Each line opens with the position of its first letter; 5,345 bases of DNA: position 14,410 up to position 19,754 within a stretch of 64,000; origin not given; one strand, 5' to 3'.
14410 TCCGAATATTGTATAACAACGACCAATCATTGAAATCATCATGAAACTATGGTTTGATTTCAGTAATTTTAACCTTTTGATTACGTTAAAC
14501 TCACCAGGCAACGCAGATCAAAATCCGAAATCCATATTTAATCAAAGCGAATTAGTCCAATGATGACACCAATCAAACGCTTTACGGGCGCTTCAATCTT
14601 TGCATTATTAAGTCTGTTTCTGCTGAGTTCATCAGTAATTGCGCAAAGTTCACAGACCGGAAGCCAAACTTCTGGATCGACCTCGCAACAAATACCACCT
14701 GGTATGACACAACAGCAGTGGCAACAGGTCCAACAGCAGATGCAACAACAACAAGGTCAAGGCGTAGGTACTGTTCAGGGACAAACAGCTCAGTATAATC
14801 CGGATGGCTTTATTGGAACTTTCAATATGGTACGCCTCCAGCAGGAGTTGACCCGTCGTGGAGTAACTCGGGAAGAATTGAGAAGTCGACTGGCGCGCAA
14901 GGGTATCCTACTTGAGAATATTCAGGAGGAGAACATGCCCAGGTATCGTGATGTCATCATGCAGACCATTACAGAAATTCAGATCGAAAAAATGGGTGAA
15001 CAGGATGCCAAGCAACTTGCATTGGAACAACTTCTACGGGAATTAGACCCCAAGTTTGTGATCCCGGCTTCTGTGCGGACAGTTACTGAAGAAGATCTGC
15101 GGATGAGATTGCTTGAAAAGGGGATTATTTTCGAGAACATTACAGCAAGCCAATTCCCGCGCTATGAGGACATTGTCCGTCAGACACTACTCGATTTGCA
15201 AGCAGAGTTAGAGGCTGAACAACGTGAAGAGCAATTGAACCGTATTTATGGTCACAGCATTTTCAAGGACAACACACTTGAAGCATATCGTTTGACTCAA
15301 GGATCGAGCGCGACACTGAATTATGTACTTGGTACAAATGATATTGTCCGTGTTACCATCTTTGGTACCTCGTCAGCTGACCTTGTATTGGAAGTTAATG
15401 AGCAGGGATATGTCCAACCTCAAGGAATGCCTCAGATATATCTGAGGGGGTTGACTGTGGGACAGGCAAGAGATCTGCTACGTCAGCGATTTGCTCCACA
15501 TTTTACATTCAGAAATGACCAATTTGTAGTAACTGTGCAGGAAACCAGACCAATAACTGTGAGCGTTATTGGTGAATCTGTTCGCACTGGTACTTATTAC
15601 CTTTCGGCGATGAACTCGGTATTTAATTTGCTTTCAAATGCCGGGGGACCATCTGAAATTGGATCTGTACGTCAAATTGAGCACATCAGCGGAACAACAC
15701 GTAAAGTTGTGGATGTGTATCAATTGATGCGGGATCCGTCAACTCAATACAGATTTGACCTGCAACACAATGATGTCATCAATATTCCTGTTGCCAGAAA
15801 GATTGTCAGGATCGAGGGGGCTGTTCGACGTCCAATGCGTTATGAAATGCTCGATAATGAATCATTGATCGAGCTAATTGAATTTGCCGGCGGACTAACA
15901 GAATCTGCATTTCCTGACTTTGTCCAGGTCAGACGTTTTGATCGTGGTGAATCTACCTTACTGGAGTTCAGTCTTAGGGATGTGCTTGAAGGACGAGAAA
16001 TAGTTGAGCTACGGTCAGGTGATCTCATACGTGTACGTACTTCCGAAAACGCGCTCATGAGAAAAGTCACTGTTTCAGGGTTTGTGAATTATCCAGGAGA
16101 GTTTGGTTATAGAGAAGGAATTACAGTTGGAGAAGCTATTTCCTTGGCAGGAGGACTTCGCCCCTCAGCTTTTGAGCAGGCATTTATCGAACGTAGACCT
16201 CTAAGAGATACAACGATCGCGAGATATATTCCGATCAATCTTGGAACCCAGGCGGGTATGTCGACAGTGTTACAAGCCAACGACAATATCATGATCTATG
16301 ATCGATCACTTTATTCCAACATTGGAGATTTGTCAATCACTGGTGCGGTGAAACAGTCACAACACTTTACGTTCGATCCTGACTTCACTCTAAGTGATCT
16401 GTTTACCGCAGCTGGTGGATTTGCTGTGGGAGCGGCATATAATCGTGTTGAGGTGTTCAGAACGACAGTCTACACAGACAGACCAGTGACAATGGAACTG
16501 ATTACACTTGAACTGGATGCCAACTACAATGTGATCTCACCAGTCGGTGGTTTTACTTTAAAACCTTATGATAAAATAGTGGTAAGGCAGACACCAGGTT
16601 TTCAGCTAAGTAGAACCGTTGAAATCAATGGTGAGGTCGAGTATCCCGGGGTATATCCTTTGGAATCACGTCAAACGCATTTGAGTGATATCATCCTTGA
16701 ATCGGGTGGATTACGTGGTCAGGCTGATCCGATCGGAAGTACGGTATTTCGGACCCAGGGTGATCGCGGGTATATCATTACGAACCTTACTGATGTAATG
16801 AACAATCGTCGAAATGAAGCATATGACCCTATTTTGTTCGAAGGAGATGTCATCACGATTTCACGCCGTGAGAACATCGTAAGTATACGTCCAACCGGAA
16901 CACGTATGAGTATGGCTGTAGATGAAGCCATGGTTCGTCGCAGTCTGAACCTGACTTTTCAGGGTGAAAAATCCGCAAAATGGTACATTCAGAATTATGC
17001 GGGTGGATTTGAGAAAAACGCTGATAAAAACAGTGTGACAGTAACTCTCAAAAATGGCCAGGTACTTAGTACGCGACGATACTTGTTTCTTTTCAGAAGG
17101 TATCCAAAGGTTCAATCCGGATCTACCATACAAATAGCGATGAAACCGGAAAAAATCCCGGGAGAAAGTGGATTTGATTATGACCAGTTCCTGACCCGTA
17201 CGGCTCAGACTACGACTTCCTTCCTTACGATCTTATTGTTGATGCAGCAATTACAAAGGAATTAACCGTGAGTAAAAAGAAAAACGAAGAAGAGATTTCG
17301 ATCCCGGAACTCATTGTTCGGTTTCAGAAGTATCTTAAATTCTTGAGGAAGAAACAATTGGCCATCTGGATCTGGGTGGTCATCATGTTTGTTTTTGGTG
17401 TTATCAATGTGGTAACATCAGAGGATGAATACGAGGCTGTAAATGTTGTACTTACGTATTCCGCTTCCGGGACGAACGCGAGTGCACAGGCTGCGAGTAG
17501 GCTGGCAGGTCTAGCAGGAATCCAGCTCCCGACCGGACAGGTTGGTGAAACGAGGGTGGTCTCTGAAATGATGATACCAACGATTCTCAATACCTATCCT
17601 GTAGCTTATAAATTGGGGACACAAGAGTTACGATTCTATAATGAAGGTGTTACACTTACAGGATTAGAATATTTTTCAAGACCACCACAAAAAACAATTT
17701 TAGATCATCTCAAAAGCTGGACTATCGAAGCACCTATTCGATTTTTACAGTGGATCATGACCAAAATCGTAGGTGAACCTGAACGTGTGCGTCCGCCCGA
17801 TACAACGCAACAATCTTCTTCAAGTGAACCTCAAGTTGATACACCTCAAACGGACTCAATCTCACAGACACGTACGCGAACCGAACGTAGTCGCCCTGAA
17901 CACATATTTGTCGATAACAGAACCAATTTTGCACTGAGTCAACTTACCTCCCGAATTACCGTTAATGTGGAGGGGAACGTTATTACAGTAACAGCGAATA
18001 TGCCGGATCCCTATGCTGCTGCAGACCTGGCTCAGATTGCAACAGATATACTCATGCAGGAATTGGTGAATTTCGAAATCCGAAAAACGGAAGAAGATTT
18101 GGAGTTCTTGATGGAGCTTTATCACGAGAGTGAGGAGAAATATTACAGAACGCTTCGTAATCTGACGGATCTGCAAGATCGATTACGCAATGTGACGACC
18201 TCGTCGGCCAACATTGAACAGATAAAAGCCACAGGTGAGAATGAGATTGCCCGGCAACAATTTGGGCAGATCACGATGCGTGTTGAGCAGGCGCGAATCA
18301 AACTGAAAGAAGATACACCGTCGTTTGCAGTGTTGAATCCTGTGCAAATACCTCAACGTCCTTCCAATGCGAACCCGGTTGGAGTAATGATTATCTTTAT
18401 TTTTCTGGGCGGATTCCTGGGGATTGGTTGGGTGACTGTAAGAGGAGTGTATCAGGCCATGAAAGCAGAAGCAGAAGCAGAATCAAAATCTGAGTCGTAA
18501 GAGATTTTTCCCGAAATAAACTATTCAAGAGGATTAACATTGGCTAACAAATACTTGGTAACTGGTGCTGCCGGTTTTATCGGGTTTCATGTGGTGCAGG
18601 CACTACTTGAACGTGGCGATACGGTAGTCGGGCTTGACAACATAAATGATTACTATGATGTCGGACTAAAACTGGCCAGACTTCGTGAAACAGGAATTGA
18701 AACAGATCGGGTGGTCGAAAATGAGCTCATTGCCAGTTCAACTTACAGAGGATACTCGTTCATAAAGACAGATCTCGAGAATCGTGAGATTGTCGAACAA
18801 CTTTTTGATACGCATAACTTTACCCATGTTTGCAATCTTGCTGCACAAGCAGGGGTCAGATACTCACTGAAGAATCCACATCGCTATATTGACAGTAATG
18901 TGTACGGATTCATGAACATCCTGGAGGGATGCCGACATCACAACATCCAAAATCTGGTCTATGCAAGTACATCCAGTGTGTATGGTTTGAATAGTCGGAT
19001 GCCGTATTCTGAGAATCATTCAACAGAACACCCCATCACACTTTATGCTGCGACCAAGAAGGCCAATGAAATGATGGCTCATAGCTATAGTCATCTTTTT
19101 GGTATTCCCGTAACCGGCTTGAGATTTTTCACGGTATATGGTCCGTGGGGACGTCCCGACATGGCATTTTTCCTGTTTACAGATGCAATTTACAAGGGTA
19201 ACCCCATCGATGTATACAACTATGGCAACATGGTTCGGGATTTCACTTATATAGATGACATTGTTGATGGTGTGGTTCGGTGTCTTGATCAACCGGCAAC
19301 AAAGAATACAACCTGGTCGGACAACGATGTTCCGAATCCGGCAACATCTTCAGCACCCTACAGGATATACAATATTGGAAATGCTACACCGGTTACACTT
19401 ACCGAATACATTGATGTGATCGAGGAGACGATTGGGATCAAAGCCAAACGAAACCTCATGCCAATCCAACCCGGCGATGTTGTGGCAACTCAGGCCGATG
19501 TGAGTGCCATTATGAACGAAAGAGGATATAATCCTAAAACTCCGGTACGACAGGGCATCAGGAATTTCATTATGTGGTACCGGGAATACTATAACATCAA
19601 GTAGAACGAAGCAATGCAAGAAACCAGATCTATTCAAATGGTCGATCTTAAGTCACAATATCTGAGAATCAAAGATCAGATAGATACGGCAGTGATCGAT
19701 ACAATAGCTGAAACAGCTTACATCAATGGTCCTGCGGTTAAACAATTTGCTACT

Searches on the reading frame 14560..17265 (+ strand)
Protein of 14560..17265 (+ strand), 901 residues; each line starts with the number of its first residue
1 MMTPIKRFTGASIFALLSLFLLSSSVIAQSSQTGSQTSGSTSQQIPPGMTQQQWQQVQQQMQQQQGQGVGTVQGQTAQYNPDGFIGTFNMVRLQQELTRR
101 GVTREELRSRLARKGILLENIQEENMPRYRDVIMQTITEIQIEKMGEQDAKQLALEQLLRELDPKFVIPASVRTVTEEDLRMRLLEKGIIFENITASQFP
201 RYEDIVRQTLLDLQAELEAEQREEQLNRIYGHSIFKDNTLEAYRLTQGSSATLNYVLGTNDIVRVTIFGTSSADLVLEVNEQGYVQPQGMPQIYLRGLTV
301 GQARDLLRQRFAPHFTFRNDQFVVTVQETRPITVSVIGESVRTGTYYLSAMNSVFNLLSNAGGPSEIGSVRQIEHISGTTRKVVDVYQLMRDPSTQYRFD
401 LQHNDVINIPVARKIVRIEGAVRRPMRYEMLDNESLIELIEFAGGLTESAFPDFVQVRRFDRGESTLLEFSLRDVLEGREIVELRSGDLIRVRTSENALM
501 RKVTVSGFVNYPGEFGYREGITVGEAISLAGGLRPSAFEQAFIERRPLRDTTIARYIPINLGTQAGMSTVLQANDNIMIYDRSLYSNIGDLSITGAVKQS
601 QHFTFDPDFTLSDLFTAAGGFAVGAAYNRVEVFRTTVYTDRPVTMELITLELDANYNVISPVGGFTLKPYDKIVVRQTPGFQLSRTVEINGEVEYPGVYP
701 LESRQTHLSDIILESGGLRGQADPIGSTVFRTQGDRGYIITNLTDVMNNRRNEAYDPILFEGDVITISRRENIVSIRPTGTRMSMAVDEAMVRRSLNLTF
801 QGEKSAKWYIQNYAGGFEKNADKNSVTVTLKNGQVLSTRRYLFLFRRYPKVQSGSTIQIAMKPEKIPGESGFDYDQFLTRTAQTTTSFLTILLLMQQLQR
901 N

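Call 34: search_protein_families(library=pfam, proteins=[window:14560-17265:+], max_evalue=0.0001)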
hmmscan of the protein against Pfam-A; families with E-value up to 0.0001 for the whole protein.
window:14560-17265:+ (901 aa): 3 families
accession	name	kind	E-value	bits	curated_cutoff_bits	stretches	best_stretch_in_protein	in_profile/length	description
PF10531.15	SLBB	-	1.5e-37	127.6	27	3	415-464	1-49/55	SLBB domain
PF22461.2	SLBB_2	-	7.5e-25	87.3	27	0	687-730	3-47/79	SLBB domain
PF02563.21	Poly_export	-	1.1e-10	42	28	1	252-326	4-76/77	Polysaccharide biosynthesis/export protein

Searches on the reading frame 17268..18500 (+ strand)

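Call 34: search_protein_families(library=pfam, proteins=[window:17268-18500:+], max_evalue=0.0001)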
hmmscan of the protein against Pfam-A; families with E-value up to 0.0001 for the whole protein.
window:17268-18500:+ (410 aa): 0 families

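Call 36: search_protein_families(library=pfam, proteins=[window:17268-18500:+], max_evalue=0.01)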
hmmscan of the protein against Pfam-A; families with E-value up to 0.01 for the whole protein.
window:17268-18500:+ (410 aa): 1 family
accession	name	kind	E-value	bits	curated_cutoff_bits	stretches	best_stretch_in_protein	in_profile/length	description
PF02706.20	Wzz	-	0.0077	17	25.5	0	20-75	6-61/91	Chain length determinant protein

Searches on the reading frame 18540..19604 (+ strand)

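Call 34: search_protein_families(library=pfam, proteins=[window:18540-19604:+], max_evalue=0.0001)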
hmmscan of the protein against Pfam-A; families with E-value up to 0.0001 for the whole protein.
window:18540-19604:+ (354 aa): 7 families
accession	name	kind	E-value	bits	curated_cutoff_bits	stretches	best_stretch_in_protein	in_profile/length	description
PF01370.27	Epimerase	-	1.2e-52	179.2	20.9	1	6-256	2-232/240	NAD dependent epimerase/dehydratase family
PF16363.11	GDP_Man_Dehyd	-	2.5e-48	165.7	27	1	6-342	1-331/332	GDP-mannose 4,6 dehydratase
PF01073.25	3Beta_HSD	-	5.2e-15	55.7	22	1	6-300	1-270/280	3-beta hydroxysteroid dehydrogenase/isomerase family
PF04321.23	RmlD_sub_bind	-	1.3e-14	54.4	27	1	5-258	3-206/287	RmlD substrate binding domain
PF02719.21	Polysacc_synt_2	-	5.5e-11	42.6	20.2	1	6-249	2-217/293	Polysaccharide biosynthesis protein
PF07993.18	NAD_binding_4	-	7.5e-09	35.5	20.1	1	7-201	1-209/258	Male sterility protein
PF13460.12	NAD_binding_10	-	6e-05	23.4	27.2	0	48-179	14-131/184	NAD(P)H-binding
